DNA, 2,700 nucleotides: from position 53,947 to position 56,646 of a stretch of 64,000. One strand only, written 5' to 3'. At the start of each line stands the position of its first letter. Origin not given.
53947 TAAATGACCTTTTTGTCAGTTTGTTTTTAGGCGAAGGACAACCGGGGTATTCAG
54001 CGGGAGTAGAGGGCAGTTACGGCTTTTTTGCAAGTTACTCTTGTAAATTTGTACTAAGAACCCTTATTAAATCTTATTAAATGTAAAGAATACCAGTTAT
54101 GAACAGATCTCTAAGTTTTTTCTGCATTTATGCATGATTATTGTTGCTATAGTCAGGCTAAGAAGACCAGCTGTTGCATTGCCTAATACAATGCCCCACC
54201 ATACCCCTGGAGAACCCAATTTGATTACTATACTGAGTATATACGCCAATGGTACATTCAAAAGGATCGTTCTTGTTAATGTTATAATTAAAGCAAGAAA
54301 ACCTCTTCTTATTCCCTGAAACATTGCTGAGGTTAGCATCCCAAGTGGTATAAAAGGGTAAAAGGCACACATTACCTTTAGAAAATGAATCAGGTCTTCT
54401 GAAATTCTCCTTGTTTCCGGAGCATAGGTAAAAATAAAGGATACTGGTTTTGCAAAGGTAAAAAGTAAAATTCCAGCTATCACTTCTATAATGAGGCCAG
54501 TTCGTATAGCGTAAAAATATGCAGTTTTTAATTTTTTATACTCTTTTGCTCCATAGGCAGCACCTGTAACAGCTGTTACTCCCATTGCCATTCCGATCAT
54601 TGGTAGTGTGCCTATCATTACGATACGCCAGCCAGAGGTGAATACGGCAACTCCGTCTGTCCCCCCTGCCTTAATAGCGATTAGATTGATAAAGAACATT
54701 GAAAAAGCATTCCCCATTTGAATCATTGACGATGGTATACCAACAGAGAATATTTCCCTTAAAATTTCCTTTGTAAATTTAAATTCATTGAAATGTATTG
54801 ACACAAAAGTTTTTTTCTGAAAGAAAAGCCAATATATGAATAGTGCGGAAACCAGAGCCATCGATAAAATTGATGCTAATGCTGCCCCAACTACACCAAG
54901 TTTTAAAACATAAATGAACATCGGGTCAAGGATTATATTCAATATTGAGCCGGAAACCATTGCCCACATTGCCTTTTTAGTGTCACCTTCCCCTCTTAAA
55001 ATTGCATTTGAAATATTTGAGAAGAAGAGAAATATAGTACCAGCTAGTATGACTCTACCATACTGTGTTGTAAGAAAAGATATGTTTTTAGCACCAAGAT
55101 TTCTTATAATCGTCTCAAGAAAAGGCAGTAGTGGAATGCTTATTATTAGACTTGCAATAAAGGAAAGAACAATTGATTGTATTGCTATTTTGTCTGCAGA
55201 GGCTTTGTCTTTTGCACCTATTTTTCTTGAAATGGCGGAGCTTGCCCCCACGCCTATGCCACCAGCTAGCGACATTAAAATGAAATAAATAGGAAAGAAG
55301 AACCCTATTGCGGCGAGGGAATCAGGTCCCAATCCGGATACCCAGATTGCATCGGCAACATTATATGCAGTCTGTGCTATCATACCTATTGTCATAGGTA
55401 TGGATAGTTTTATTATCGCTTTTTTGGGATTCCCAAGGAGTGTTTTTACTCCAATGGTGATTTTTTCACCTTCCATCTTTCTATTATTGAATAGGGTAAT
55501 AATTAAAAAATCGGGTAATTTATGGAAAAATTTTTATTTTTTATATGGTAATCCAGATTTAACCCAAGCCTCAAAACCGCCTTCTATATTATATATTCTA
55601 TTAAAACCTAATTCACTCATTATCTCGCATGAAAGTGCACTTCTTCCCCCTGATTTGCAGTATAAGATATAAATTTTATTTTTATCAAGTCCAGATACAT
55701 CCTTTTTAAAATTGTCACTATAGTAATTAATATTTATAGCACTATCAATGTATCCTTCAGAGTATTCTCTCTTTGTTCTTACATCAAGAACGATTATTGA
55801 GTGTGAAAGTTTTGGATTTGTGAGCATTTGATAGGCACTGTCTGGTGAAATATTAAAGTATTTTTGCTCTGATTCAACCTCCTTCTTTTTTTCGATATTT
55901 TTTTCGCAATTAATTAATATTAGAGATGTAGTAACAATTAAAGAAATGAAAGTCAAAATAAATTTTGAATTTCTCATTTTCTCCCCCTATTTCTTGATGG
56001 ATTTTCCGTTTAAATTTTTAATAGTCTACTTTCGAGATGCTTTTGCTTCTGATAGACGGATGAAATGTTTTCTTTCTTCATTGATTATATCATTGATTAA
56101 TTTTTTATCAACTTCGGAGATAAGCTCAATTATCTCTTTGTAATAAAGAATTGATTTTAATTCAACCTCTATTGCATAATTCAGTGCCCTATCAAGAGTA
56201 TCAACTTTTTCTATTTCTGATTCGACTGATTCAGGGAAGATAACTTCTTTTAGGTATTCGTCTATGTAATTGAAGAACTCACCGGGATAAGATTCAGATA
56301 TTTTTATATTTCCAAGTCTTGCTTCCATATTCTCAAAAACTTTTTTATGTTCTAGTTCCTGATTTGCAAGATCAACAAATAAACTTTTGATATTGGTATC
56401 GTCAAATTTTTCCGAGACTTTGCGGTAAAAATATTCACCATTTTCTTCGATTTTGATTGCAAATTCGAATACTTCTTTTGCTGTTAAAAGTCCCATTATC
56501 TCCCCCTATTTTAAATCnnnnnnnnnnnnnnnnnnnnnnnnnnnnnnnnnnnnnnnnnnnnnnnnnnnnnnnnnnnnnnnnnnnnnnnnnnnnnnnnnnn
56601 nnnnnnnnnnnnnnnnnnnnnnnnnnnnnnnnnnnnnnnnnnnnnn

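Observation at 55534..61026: Nine-gene co-directional O2/peroxide-defence operon: fur(perR)-rbr-nfu-hemerythrin/PAS-rubredoxin-FDP-ferritin-like-rhodanese, then ogg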

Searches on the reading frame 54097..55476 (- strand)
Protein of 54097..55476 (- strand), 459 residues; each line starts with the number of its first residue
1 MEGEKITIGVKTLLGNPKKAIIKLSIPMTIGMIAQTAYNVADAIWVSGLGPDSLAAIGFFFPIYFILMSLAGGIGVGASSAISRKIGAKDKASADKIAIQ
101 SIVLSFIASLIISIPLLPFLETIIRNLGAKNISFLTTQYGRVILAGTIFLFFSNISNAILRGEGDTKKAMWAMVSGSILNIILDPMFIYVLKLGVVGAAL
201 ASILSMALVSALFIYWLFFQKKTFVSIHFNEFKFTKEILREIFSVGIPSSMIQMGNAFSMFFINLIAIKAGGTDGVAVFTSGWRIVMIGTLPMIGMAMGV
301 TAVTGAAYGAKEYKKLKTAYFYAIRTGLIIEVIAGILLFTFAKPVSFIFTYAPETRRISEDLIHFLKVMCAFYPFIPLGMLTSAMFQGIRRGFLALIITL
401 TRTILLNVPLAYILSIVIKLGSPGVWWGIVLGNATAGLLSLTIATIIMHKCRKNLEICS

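Call 3: search_protein_families(library=pfam, proteins=[window:54097-55476:-], max_evalue=0.01)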
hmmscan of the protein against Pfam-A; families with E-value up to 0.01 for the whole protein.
window:54097-55476:- (459 aa): 1 family
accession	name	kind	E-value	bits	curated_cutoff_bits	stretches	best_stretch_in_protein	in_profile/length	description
PF01554.23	MatE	-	2.7e-56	190.1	24.9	2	27-186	1-161/161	MatE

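Call 4: search_protein_families(library=ncbifam, proteins=[window:54097-55476:-], max_evalue=0.01)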
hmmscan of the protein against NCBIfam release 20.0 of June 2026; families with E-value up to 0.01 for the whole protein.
window:54097-55476:- (459 aa): 10 families
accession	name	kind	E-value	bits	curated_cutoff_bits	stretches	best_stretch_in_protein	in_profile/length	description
TIGR00797.1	matE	subfamily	1.2e-71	241.7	147.4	1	27-426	1-396/396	MATE family efflux transporter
NF041801.1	MATE_SolL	equivalog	1.6e-43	149.2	780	1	15-447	16-444/458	solanimycin export family MATE transporter SolL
NF007130.1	PRK09575.1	equivalog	3.5e-35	122.1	445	1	20-452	7-432/435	MATE family efflux transporter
NF000131.1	MATE_multi_MepA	equivalog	3.8e-35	122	850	1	19-447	16-437/451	multidrug efflux MATE transporter MepA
NF000217.1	MATE_multi_FepA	equivalog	5.7e-27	94.8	900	1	18-433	14-424/443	multidrug efflux MATE transporter FepA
NF001214.0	PRK00187.1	equivalog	1.4e-19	70.4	449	1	19-444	10-440/464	NorM family multidrug efflux MATE transporter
NF007562.1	PRK10189.1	equivalog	5e-19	68.4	465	1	20-437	28-450/470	EmmdR/YeeO family multidrug/toxin efflux MATE transporter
NF052396.1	MATE_WgkD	equivalog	2.2e-18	66.5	510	1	19-420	3-396/428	tryglysin-associated MATE efflux transporter WgkD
TIGR02900.1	spore_V_B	equivalog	2.9e-14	52.7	372.3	3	209-442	192-429/488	stage V sporulation protein B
NF007690.0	PRK10367.1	equivalog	3.4e-08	32.8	409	1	17-431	7-415/441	MATE family efflux transporter DinF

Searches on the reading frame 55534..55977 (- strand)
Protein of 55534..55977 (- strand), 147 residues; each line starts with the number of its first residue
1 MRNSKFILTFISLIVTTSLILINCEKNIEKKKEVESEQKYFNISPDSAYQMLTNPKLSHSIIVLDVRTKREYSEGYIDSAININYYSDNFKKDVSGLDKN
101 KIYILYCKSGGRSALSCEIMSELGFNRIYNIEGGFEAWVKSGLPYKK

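Call 3: search_protein_families(library=pfam, proteins=[window:55534-55977:-], max_evalue=0.01)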
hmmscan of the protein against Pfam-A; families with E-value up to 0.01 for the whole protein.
window:55534-55977:- (147 aa): 1 family
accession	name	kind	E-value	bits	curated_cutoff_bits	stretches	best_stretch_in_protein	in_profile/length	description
PF00581.25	Rhodanese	-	6e-20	72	22.2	1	44-140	1-101/102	Rhodanese-like domain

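Call 4: search_protein_families(library=ncbifam, proteins=[window:55534-55977:-], max_evalue=0.01)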
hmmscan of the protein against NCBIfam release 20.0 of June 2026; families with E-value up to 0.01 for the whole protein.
window:55534-55977:- (147 aa): 19 families
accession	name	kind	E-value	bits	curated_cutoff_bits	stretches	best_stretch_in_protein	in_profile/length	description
NF006444.0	PRK08762.1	equivalog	2e-16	59.6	449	1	37-146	11-115/387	molybdopterin-synthase adenylyltransferase MoeB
NF045521.1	rhoda_near_glyco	subfamily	3e-13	49.8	145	1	58-143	29-113/144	rhodanese homology domain-containing protein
NF041203.1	rhodanese_LYCAU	equivalog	4.1e-13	49.1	115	1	42-146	22-124/126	rhodanese-related (seleno)protein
NF005902.0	PRK07878.1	equivalog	2.7e-10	39.7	647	1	58-140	301-383/392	adenylyltransferase/sulfurtransferase MoeZ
NF045694.1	seleno_TsoB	exception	5e-10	38.1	805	1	10-146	7-157/572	rhodanese/DsbD fusion-like selenoprotein TsoB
NF001195.0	PRK00162.1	equivalog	6.8e-09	36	102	1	40-142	4-100/108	thiosulfate sulfurtransferase GlpE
NF008750.0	PRK11784.1-2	equivalog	1.1e-08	34.5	241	1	58-94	13-49/346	tRNA 2-selenouridine(34) synthase MnmH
NF005646.0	PRK07411.1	equivalog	5.6e-08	32.3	633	1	30-140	271-381/390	molybdopterin-synthase adenylyltransferase MoeB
NF007627.0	PRK10287.1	equivalog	7.1e-08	32.6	102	1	63-133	23-93/104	thiosulfate sulfurtransferase PspE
NF001133.1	PRK00142.1-1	equivalog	7.1e-08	32.3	170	1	37-139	102-204/229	oxygen-dependent tRNA uridine(34) hydroxylase TrhO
TIGR02981.1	phageshock_pspE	exception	8.8e-08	32.4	126.3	1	63-133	21-91/101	thiosulfate sulfurtransferase PspE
TIGR04271.1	ThiI_C_thiazole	equivalog_domain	1.6e-07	31.3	70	1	50-128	16-96/101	thiazole biosynthesis protein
TIGR03167.1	tRNA_sel_U_synt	equivalog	3.5e-07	29.9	219.75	1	62-94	4-36/311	tRNA 2-selenouridine(34) synthase MnmH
TIGR04568.1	arch_SelU_Nterm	equivalog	8.7e-07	29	200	0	59-89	102-132/215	selenouridine synthase SelU-like subunit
NF033833.0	rhodan_ChrE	equivalog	4.6e-05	23.4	120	1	61-144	20-103/108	rhodanese family chromate resistance protein ChrE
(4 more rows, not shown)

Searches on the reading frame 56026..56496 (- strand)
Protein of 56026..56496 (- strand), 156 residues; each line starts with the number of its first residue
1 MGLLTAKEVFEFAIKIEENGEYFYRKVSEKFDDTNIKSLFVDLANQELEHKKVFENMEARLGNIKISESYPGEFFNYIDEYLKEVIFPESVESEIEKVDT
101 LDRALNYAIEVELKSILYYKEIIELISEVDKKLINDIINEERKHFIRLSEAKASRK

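Call 3: search_protein_families(library=pfam, proteins=[window:56026-56496:-], max_evalue=0.01)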
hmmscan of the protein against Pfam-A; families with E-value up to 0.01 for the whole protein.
window:56026-56496:- (156 aa): 3 families
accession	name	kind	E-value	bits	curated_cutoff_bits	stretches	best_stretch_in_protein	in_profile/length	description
PF02915.23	Rubrerythrin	-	8e-10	39.7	22.8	1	8-93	1-91/137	Rubrerythrin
PF13668.12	Ferritin_2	-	0.00088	19.9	24.7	0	8-57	4-62/138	Ferritin-like domain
PF09537.16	DUF2383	-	0.001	19.6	30.8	0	14-52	10-48/111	Domain of unknown function (DUF2383)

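Call 4: search_protein_families(library=ncbifam, proteins=[window:56026-56496:-], max_evalue=0.01)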
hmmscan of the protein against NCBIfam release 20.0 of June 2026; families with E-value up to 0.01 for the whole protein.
window:56026-56496:- (156 aa): 5 families
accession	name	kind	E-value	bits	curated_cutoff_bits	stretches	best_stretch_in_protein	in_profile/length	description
NF045676.1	FeExpMbfA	equivalog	6.8e-07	29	450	1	8-60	98-150/318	iron exporter MbfA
NF058679.1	EncB_fam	subfamily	0.00018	21.5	90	0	89-148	10-69/117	encapsulin nanocompartment ferritin-likeEncB family encapsulin nanocompartment ferritin-like cargo protein cargo protein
TIGR04535.1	ferrit_encaps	subfamily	0.00063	19.7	125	0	88-147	2-61/114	encapsulin-associated ferritin-like protein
NF009413.0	PRK12775.1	equivalog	0.0013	16.6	1895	1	6-146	861-989/1006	putative trifunctional 2-polyprenylphenol hydroxylase/glutamate synthase subunit beta/ferritin domain-containing protein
NF045767.1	RuberyRbr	equivalog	0.0055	16.8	200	1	22-90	28-98/194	rubrerythrin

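Call 34: search_solved_structures(query=window:56026-56496:-, max_evalue=1, show_alignments=2)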
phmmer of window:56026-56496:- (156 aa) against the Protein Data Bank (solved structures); distinct sequences matched with E-value up to 1: 8.
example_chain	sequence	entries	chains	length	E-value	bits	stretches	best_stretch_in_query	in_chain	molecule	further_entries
1vjx_A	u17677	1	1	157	3.8e-14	56.1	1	7-152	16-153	putative ferritin-like diiron-carboxylate protein TM1526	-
2fzf_A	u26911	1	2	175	3.8e-05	27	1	6-148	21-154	hypothetical protein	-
9i8v_E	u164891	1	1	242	0.0047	20.2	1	31-112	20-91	RNA transcription, translation and transport factor protein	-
2oh3_A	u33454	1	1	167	0.39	14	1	92-149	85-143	COG1633: Uncharacterized conserved protein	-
7p3a_A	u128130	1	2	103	0.43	13.8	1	32-105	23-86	RNA transcription, translation and transport factor protein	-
3cs5_A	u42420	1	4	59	0.64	13.3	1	11-57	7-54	Phycobilisome degradation protein nblA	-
9g6k_LE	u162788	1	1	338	0.81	12.9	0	15-103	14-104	FAS1 domain-containing protein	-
4xj6_A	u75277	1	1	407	0.96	12.7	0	23-68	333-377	VC0179-like protein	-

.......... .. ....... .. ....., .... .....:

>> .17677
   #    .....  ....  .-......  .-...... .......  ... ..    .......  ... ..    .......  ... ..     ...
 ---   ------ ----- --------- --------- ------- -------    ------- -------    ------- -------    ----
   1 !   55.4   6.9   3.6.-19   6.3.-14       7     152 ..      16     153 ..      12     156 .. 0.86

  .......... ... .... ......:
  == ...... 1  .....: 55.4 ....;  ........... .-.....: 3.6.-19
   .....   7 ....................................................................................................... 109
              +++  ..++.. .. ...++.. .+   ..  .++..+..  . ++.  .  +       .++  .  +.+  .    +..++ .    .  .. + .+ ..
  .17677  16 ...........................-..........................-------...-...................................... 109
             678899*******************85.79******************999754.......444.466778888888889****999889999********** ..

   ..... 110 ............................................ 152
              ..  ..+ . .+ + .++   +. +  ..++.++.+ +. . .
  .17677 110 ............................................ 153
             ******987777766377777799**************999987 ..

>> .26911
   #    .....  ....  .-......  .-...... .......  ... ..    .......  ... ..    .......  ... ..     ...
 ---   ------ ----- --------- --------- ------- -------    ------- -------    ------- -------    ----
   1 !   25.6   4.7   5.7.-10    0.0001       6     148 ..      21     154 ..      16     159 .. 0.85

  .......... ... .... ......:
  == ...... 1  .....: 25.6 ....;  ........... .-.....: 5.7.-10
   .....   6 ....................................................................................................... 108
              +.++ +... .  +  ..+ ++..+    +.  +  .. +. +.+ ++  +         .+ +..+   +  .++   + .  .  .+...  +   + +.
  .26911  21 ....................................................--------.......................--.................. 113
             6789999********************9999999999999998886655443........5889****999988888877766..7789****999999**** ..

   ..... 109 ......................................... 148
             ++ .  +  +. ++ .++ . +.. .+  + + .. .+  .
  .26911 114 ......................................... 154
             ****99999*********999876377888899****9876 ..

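Call 37: find_encoding_contigs(protein=window:56026-56496:-, flank=8000, max_places=4)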
Protein window:56026-56496:- (156 aa): no gene with exactly this product is on record in the collection.
